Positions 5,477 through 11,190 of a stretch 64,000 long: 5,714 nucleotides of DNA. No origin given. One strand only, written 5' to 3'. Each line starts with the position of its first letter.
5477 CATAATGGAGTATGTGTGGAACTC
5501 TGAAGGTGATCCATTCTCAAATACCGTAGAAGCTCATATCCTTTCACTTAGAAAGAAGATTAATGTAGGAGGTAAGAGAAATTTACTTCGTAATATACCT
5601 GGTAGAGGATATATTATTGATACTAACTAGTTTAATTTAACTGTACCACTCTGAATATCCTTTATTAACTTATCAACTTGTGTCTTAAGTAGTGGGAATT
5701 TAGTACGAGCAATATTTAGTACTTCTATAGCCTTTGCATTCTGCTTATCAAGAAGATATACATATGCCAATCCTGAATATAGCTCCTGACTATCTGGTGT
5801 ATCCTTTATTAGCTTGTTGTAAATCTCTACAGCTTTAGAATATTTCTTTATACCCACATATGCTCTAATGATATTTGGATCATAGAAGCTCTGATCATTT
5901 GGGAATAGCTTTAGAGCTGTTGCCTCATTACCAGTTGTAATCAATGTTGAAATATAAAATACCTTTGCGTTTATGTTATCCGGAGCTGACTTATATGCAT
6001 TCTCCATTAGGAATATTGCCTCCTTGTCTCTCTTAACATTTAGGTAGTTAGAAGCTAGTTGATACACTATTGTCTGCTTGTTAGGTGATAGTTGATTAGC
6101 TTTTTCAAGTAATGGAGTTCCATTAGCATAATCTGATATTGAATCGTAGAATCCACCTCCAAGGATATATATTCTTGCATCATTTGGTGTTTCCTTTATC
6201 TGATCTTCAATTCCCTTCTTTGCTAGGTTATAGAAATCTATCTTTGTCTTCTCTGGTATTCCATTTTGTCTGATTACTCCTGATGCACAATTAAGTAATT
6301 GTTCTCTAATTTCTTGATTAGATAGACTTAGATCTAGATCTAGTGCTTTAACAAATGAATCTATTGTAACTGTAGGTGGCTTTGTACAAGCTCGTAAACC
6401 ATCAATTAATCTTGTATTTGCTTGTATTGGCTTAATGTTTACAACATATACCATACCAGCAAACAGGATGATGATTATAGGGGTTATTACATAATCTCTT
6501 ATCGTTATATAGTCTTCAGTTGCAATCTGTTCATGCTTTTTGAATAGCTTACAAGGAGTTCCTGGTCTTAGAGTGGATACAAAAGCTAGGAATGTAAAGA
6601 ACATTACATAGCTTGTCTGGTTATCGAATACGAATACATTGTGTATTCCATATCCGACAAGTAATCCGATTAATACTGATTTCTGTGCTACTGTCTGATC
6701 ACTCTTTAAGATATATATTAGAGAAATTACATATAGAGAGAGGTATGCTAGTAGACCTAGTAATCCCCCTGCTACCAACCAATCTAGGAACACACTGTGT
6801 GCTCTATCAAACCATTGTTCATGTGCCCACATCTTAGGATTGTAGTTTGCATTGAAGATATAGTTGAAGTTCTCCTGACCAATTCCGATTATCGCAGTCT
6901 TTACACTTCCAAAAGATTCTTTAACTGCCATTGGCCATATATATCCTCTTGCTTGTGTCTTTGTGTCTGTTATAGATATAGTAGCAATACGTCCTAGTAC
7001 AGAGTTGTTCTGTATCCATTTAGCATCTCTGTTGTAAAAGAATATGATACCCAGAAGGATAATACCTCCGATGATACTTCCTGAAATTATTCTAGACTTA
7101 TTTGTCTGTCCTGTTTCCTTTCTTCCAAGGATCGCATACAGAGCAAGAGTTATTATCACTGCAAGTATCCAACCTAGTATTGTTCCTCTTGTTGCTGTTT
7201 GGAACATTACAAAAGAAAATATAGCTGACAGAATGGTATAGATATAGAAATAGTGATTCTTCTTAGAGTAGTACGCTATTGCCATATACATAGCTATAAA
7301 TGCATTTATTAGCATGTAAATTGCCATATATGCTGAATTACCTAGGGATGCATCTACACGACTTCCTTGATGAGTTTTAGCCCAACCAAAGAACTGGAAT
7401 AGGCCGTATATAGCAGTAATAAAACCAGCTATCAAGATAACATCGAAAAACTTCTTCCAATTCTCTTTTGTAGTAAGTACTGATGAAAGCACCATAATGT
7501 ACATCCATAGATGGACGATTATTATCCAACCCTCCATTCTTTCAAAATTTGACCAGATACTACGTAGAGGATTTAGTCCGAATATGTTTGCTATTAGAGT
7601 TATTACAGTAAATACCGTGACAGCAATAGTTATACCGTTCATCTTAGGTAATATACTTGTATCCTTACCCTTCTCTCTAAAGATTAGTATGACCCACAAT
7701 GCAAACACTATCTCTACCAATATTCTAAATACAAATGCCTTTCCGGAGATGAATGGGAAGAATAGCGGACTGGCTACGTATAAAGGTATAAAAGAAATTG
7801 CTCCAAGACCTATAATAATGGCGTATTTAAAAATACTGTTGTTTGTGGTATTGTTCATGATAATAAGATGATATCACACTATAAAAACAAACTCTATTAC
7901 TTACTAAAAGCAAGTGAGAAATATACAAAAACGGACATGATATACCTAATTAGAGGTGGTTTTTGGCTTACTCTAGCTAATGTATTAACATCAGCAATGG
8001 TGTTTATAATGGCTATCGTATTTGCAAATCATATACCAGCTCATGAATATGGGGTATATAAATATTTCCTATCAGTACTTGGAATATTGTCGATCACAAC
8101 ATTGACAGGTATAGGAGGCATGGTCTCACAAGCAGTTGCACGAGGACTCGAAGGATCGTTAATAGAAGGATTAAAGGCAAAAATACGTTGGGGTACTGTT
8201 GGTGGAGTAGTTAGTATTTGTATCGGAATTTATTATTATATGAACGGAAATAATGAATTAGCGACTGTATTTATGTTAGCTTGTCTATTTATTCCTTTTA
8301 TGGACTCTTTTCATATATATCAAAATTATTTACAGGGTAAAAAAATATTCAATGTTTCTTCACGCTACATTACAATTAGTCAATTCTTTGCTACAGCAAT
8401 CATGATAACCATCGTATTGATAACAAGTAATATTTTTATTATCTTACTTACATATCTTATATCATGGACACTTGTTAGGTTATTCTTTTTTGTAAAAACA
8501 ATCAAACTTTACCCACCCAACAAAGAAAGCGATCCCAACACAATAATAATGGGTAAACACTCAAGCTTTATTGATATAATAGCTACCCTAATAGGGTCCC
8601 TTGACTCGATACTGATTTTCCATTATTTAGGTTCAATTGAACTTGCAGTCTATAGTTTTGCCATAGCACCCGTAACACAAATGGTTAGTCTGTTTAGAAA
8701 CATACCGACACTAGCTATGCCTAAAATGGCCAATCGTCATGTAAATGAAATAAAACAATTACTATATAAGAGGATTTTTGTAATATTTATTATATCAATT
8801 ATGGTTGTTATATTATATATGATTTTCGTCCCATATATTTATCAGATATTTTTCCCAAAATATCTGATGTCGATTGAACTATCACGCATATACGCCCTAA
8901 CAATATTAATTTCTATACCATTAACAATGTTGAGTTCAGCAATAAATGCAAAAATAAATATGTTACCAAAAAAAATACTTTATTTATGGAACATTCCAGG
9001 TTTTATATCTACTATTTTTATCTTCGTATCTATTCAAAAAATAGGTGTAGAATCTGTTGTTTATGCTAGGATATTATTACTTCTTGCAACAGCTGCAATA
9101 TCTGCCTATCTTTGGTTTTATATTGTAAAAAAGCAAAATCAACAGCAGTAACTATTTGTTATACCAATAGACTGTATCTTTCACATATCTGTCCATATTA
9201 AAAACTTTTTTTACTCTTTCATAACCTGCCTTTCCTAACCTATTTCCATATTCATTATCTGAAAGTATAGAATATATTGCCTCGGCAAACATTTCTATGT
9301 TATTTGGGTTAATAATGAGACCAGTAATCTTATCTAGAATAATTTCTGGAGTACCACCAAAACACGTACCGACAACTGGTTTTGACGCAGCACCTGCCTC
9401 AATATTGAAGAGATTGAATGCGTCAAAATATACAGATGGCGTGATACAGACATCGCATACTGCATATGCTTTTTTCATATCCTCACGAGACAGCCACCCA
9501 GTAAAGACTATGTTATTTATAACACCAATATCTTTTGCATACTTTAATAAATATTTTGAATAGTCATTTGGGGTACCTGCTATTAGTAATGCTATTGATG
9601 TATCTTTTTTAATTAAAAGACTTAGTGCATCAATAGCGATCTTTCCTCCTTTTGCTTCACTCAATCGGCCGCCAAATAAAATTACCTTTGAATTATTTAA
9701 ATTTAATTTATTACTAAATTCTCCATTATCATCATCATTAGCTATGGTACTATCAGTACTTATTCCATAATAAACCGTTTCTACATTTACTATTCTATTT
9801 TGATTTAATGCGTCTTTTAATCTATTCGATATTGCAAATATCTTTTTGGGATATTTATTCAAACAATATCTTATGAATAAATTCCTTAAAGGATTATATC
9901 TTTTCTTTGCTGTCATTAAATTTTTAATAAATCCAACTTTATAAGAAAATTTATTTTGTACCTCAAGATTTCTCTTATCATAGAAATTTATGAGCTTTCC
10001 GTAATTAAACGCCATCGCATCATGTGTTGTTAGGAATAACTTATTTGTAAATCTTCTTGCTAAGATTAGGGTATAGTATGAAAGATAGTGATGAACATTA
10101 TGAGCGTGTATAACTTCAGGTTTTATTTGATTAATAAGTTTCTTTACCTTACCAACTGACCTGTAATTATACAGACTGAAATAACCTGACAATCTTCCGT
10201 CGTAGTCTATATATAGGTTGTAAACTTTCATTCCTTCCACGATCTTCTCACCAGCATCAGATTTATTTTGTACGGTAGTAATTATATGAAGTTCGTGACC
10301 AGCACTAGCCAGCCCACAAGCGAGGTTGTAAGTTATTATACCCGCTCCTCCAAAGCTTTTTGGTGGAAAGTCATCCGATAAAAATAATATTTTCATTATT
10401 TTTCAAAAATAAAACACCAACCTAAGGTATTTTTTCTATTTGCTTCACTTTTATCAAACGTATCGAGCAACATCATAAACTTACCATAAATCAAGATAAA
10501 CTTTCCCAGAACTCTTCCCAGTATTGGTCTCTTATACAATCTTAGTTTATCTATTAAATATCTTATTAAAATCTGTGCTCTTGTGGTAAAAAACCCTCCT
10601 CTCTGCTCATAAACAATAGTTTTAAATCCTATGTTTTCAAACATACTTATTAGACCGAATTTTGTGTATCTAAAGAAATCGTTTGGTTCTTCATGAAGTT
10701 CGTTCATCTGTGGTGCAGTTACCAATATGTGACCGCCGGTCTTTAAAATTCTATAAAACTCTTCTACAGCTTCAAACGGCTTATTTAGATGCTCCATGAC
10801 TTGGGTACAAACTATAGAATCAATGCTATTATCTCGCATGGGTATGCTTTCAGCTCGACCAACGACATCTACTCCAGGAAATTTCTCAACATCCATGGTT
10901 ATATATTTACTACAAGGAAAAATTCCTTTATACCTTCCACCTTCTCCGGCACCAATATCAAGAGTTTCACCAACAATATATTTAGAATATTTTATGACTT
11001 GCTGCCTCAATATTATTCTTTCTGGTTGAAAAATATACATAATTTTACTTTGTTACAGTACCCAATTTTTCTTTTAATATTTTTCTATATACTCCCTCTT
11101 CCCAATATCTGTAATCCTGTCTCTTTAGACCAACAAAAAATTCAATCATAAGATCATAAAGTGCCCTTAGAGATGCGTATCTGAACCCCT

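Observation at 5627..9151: Wzy_C (O-antigen-ligase-like) + TPR protein and Wzx-like flippase heading the locus; possible O-oligosaccharyltransferase for pilin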

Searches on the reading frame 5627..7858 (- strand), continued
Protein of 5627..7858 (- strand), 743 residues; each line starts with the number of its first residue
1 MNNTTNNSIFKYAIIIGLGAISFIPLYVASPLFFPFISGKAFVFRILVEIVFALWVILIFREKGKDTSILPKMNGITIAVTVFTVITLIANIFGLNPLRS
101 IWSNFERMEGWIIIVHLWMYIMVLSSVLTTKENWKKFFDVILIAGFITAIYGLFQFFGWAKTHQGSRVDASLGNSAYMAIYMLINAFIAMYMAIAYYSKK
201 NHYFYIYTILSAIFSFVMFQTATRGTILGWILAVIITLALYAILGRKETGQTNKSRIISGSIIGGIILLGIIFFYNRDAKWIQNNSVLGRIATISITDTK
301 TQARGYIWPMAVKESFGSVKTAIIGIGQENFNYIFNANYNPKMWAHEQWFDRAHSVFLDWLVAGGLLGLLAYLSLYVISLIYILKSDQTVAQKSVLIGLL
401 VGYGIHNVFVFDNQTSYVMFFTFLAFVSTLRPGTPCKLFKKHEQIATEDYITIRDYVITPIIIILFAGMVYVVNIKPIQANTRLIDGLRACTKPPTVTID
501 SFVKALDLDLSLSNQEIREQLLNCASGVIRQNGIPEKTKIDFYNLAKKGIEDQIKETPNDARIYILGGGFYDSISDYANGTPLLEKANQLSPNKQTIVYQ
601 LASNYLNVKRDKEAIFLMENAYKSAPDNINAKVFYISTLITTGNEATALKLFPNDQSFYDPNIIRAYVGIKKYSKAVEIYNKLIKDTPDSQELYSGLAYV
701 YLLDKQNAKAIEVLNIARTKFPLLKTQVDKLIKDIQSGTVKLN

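Call 52: search_protein_families(library=pfam, proteins=[L005:14760-17261:+, L012:18472-19443:+, L012:17378-18418:+, L012:19459-20892:+, L004:7161-7853:-, L007:564-1502:-, L027:16408-16881:+, L006:7123-9003:+, L010:7369-8613:+, L004:1765-2709:-], max_evalue=0.0001)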
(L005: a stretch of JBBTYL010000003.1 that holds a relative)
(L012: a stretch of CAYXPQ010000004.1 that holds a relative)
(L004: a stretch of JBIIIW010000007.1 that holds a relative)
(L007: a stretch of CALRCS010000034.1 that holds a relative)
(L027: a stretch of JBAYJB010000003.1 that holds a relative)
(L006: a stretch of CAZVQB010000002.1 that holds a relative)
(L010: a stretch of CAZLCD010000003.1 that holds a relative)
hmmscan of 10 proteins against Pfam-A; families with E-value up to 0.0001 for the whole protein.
L005:14760-17261:+ (833 aa): 5 families
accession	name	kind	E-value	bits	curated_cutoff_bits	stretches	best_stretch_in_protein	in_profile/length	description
PF07517.20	SecA_DEAD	-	1.2e-121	405.8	24.6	1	6-418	2-289/290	SecA DEAD-like domain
PF21090.3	P-loop_SecA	-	6.3e-79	264.8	27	2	435-537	2-104/205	SecA P-loop domain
PF07516.18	SecA_SW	-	2e-45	155.8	26.7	2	684-769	114-197/200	SecA Wing and Scaffold domain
PF01043.26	SecA_PP_bind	-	6.3e-38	130.2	23.5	1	267-375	2-110/110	SecA preprotein cross-linking domain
PF02810.21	SEC-C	-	3.5e-10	40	20.4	1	815-832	1-18/19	SEC-C motif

L012:18472-19443:+ (323 aa): 4 families
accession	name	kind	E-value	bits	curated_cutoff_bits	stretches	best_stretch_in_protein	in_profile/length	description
PF01018.28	GTP1_OBG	-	4.2e-42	143.8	27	1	4-156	1-154/155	GTP1/OBG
PF01926.29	MMR_HSR1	-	1.3e-23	83.6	21.9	1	161-276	2-113/113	50S ribosome-binding GTPase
PF02421.24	FeoB_N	-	6.6e-09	35.9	27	1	162-212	4-57/156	Ferrous iron transport protein B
PF03193.22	RsgA_GTPase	-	7.3e-06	26.4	30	0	269-321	55-108/174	RsgA GTPase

L012:17378-18418:+ (346 aa): 1 family
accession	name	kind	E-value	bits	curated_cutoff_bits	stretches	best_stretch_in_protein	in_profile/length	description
PF01594.21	AI-2E_transport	-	3.4e-52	178.1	34.3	1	13-342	2-326/327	AI-2E family transporter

L012:19459-20892:+ (477 aa): 2 families
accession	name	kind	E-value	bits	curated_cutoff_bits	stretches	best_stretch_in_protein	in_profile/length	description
PF02934.20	GatB_N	-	6.4e-107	357.3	23.4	1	11-284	2-273/277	GatB/GatE catalytic domain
PF02637.23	GatB_Yqey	-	1.7e-35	122.5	27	1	330-474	1-146/148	GatB domain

L004:7161-7853:- (230 aa): 6 families
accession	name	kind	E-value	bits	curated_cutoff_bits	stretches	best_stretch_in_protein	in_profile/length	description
PF08241.18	Methyltransf_11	-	3.5e-14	53.7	21.2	1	36-124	1-95/95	Methyltransferase domain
PF13489.12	Methyltransf_23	-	1.4e-10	41.6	27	1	29-146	20-124/164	Methyltransferase domain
PF08242.18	Methyltransf_12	-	1.6e-07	32.4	30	1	36-122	1-98/98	Methyltransferase domain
PF13649.12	Methyltransf_25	-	2.1e-07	31.9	27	1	35-120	1-97/97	Methyltransferase domain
PF13847.12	Methyltransf_31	-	9.2e-07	29.1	27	0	83-127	66-112/145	Methyltransferase domain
PF05148.21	Methyltransf_8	-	3e-06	27.7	27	1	32-123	73-155/219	Hypothetical methyltransferase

L007:564-1502:- (312 aa): 4 families
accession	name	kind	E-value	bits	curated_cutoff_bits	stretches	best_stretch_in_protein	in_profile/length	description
PF01370.27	Epimerase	-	2.4e-64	217.5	20.9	1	7-238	1-240/240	NAD dependent epimerase/dehydratase family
PF16363.11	GDP_Man_Dehyd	-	1.2e-22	81.3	27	1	40-300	59-332/332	GDP-mannose 4,6 dehydratase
PF04321.23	RmlD_sub_bind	-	4.1e-10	39.6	27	1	6-257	2-232/287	RmlD substrate binding domain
PF02719.21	Polysacc_synt_2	-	3.5e-07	30.1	20.2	0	41-107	62-127/293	Polysaccharide biosynthesis protein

L027:16408-16881:+ (157 aa): 1 family
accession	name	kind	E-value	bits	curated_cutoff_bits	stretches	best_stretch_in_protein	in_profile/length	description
PF00293.34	NUDIX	-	1.4e-14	54.7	21.1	1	6-124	7-134/134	NUDIX domain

L006:7123-9003:+ (626 aa): 3 families
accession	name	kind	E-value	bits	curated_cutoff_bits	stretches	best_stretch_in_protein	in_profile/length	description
PF03102.20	NeuB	-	4e-66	223.3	22.1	1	64-294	1-233/241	NeuB family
PF02348.25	CTP_transf_3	-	8.6e-28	98.1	22.6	1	394-612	2-198/217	Cytidylyltransferase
PF08666.17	SAF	-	3.2e-07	31.3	21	1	326-383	4-62/63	SAF domain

L010:7369-8613:+ (414 aa): 5 families
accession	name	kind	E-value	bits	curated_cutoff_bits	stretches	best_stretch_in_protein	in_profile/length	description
PF00534.26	Glycos_transf_1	-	3.2e-32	111.9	26.4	1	226-393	4-171/172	Glycosyl transferases group 1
PF13692.12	Glyco_trans_1_4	-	9.3e-25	88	27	1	237-380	2-142/142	Glycosyl transferases group 1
PF13439.12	Glyco_transf_4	-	2.5e-14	54.1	28.5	1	15-213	1-167/170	Glycosyltransferase Family 4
PF13477.12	Glyco_trans_4_2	-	5.8e-08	33.4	23.4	1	20-130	11-114/139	Glycosyl transferase 4-like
PF13579.12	Glyco_trans_4_4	-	2.9e-07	31.4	29.7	1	16-137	1-103/158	Glycosyl transferase 4-like domain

L004:1765-2709:- (314 aa): 0 families

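Call 79: search_dna_similar(query=window:5627-7858:-, collection=plasmids, mode=protein, max_evalue=0.001, max_rows=25)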
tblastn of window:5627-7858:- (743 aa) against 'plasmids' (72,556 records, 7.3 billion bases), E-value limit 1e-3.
No match.

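Call 85: search_protein_families(library=pfam, proteins=[L004:9132-9956:-, L004:7859-9148:-], max_evalue=0.0001)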
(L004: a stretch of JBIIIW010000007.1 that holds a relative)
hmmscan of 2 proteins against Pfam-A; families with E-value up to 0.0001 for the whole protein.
L004:9132-9956:- (274 aa): 1 family
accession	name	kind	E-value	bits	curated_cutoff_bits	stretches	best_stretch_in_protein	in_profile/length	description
PF01061.29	ABC2_membrane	-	1e-16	61.5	26.9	1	29-234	3-210/211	ABC-2 type transporter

L004:7859-9148:- (429 aa): 3 families
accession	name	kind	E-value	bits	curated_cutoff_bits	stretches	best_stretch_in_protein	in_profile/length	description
PF00005.33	ABC_tran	-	1.8e-23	84.1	25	1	68-199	1-135/137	ABC transporter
PF14524.12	Wzt_C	-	2e-06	28.3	30.4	1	284-381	9-106/143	Wzt C-terminal domain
PF13304.12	AAA_21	-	8.8e-05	23.1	27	0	81-101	2-22/304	AAA domain, putative AbiEii toxin, Type IV TA system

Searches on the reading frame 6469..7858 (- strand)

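Call 37: search_solved_structures(query=A2, max_evalue=10, show_alignments=3)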
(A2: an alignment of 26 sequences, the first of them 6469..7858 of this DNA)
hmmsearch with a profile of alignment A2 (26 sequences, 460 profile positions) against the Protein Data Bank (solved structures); distinct sequences matched with E-value up to 10: 2.
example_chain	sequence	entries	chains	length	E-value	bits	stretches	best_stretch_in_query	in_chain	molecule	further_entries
5i8l_A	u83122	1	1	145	0.064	15.2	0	318-348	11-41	Lysozyme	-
7f56_E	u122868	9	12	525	2.7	9.9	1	223-254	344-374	Neuropilin and tolloid-like protein 2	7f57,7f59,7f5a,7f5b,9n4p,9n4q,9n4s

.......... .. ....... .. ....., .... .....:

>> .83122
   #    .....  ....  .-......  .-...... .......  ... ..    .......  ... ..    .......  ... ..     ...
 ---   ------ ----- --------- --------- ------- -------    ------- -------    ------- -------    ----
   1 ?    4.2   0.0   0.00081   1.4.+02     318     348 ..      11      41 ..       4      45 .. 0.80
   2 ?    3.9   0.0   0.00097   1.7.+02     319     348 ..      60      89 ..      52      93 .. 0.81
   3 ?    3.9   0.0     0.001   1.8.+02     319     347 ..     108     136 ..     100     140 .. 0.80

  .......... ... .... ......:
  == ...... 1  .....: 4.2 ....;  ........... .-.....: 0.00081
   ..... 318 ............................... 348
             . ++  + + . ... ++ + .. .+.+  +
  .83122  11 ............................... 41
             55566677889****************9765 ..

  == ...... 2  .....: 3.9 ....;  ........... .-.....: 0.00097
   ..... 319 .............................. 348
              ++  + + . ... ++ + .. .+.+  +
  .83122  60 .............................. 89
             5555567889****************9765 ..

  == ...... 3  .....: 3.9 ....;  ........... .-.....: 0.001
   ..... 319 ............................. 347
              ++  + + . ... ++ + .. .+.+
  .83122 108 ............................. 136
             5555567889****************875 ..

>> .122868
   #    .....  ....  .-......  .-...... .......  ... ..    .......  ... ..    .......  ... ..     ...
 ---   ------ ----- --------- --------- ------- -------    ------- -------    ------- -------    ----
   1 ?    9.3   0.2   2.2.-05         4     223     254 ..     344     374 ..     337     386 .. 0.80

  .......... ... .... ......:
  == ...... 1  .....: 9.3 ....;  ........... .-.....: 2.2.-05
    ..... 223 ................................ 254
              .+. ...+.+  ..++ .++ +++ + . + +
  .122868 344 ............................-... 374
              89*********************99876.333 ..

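Call 48: search_protein_families(library=pfam, proteins=[window:6469-7858:-], max_evalue=10)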
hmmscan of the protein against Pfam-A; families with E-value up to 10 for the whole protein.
window:6469-7858:- (463 aa): 1 family
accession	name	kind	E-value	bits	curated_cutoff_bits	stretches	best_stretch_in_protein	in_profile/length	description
PF04932.20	Wzy_C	-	9e-14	51.9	31.7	1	210-373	2-149/149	O-Antigen ligase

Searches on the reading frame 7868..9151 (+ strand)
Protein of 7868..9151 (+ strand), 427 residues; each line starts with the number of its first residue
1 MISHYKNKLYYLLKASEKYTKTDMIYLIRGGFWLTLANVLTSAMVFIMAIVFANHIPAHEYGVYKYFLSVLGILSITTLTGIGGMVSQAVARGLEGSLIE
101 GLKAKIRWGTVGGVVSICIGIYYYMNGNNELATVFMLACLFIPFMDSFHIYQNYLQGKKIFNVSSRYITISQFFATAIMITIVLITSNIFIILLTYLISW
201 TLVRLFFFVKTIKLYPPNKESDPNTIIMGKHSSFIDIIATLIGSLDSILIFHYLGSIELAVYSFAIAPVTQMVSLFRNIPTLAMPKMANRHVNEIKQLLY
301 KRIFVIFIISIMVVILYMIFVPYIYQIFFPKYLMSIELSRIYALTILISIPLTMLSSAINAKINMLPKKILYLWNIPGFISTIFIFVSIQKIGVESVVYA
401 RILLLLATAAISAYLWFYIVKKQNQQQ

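Call 3: search_protein_families(library=pfam, proteins=[window:7868-9151:+], max_evalue=0.01)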
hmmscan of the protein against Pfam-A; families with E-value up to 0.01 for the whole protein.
window:7868-9151:+ (427 aa): 1 family
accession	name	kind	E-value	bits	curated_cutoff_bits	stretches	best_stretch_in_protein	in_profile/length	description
PF01943.22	Polysacc_synt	-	7.5e-12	45.7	28.2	1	28-278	2-260/274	Polysaccharide biosynthesis protein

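Call 5: search_protein_families(library=ncbifam, proteins=[window:7868-9151:+], max_evalue=0.001)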
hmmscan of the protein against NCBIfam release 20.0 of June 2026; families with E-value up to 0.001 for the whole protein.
window:7868-9151:+ (427 aa): 0 families

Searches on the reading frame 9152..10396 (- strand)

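Call 3: search_protein_families(library=pfam, proteins=[window:9152-10396:-], max_evalue=0.01)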
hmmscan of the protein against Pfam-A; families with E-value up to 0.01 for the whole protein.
window:9152-10396:- (414 aa): 8 families
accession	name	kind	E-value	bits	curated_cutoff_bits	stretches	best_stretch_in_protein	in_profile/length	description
PF00534.26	Glycos_transf_1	-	8.9e-33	113.7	26.4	1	226-394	4-172/172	Glycosyl transferases group 1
PF13692.12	Glyco_trans_1_4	-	1.4e-26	93.9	27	1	237-380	2-142/142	Glycosyl transferases group 1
PF13439.12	Glyco_transf_4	-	4.5e-15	56.5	28.5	1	15-215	1-169/170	Glycosyltransferase Family 4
PF13477.12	Glyco_trans_4_2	-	9e-10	39.3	23.4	1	20-130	11-114/139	Glycosyl transferase 4-like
PF13579.12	Glyco_trans_4_4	-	5.5e-08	33.7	29.7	1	16-133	1-109/158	Glycosyl transferase 4-like domain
PF20706.3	GT4-conflict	-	6.6e-07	29.1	26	1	234-352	195-319/385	Family 4 Glycosyltransferase in conflict systems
PF13524.12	Glyco_trans_1_2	-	0.0033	17.8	25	1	266-405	13-139/144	Glycosyl transferase-like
PF08323.17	Glyco_transf_5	-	0.0076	16.4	22.7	0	2-65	1-62/239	Starch synthase catalytic domain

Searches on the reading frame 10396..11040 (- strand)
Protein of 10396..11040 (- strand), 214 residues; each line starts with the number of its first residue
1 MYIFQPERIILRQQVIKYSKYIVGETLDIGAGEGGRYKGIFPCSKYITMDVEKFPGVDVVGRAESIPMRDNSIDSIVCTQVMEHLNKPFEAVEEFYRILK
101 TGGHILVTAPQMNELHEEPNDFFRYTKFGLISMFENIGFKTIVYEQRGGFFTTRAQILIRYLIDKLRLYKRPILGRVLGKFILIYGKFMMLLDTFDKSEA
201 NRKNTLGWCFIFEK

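Call 3: search_protein_families(library=pfam, proteins=[window:10396-11040:-], max_evalue=0.01)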
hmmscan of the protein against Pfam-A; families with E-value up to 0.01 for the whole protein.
window:10396-11040:- (214 aa): 7 families
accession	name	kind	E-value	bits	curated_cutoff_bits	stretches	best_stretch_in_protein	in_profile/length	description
PF08241.18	Methyltransf_11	-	1.2e-12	48.7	21.2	1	35-106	19-94/95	Methyltransferase domain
PF13489.12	Methyltransf_23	-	2.5e-07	31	27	1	25-113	25-122/164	Methyltransferase domain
PF08242.18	Methyltransf_12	-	1.4e-06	29.4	30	1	69-105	64-98/98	Methyltransferase domain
PF13847.12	Methyltransf_31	-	1.5e-06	28.4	27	1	60-119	60-122/145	Methyltransferase domain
PF13649.12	Methyltransf_25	-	5.2e-06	27.5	27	1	59-103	51-97/97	Methyltransferase domain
PF05148.21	Methyltransf_8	-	9.8e-05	22.8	27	1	26-108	76-157/219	Hypothetical methyltransferase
PF01209.24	Ubie_methyltran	-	0.00031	20.6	20.1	1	59-110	103-154/233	ubiE/COQ5 methyltransferase family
